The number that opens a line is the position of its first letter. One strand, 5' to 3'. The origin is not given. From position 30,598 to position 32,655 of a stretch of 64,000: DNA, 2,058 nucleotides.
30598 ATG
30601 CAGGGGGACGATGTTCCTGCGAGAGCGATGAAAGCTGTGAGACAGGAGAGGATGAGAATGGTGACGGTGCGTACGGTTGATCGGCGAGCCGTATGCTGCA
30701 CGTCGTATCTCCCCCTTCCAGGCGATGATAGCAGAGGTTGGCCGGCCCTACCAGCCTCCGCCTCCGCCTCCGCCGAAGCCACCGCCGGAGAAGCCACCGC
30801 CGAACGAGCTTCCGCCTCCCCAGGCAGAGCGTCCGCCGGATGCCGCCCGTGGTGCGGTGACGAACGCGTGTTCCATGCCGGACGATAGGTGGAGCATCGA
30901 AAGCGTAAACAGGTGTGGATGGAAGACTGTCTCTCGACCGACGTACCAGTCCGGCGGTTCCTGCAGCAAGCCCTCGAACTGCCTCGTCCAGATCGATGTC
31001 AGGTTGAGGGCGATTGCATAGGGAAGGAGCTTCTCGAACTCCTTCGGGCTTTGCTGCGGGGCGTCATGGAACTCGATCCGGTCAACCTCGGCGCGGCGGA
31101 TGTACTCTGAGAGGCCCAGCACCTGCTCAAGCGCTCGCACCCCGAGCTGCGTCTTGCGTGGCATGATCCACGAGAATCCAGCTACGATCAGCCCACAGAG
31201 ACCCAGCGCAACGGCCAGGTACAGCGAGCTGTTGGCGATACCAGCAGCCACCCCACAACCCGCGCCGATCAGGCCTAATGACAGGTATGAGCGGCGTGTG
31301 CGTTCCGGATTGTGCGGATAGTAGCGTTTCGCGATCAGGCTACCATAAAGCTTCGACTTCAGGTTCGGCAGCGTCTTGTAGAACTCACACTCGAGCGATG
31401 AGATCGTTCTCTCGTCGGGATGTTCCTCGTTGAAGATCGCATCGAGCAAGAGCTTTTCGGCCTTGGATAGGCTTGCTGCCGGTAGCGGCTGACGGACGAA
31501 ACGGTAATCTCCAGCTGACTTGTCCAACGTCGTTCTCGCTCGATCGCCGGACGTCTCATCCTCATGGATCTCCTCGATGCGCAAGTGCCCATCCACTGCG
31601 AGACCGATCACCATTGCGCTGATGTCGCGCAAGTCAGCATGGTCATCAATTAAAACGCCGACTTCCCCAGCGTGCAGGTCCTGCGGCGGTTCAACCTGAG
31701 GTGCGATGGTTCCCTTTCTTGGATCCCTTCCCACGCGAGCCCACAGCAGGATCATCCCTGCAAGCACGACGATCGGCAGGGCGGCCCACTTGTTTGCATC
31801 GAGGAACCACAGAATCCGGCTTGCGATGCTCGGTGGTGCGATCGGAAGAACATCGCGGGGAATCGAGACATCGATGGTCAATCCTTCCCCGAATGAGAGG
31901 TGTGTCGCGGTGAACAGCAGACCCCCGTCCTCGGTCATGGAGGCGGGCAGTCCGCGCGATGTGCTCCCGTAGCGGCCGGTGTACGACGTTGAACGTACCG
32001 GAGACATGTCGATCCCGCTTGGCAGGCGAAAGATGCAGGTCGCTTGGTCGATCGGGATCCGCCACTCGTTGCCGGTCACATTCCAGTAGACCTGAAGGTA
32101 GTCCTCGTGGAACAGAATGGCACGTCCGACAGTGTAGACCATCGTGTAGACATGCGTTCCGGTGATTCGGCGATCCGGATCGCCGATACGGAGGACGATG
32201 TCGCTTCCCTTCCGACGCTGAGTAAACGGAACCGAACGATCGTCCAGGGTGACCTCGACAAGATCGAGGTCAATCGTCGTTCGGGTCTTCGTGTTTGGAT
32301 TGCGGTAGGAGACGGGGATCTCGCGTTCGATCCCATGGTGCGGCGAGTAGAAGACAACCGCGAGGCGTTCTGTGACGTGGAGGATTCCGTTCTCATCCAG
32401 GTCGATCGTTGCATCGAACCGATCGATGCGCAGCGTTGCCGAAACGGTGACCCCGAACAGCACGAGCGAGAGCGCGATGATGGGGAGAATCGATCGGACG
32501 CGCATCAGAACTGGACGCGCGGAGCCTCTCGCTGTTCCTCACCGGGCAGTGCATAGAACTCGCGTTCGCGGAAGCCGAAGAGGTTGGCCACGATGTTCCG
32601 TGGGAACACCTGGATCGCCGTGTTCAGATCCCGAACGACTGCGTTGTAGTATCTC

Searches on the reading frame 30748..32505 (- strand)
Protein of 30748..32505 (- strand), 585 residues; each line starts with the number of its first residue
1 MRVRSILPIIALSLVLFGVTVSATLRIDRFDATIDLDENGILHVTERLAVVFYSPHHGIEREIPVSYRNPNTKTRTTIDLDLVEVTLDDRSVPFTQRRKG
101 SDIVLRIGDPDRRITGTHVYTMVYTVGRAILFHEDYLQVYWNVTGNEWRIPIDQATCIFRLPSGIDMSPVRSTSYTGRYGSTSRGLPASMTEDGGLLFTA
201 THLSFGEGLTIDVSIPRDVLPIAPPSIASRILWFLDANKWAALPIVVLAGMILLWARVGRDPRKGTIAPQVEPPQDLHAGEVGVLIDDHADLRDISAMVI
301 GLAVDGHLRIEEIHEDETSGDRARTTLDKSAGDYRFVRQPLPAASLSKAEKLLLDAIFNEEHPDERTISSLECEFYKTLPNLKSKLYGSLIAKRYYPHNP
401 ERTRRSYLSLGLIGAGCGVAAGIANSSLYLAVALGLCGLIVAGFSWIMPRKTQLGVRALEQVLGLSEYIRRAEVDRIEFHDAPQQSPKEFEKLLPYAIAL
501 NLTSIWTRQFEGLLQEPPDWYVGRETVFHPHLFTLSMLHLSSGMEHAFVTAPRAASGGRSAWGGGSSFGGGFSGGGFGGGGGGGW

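Call 34: search_protein_families(library=pfam, proteins=[window:30748-32505:-], max_evalue=0.001)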
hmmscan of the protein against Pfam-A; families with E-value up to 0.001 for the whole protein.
window:30748-32505:- (585 aa): 2 families
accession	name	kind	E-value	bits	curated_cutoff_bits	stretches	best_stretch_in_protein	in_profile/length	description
PF20990.2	DUF2207_C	-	3.1e-35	122.5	33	1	271-510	6-247/247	Predicted membrane protein (DUF2207) C-terminal domain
PF09972.14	DUF2207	-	1.3e-28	100.8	24.4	1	26-214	1-171/172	Predicted membrane protein (DUF2207) N-terminal domain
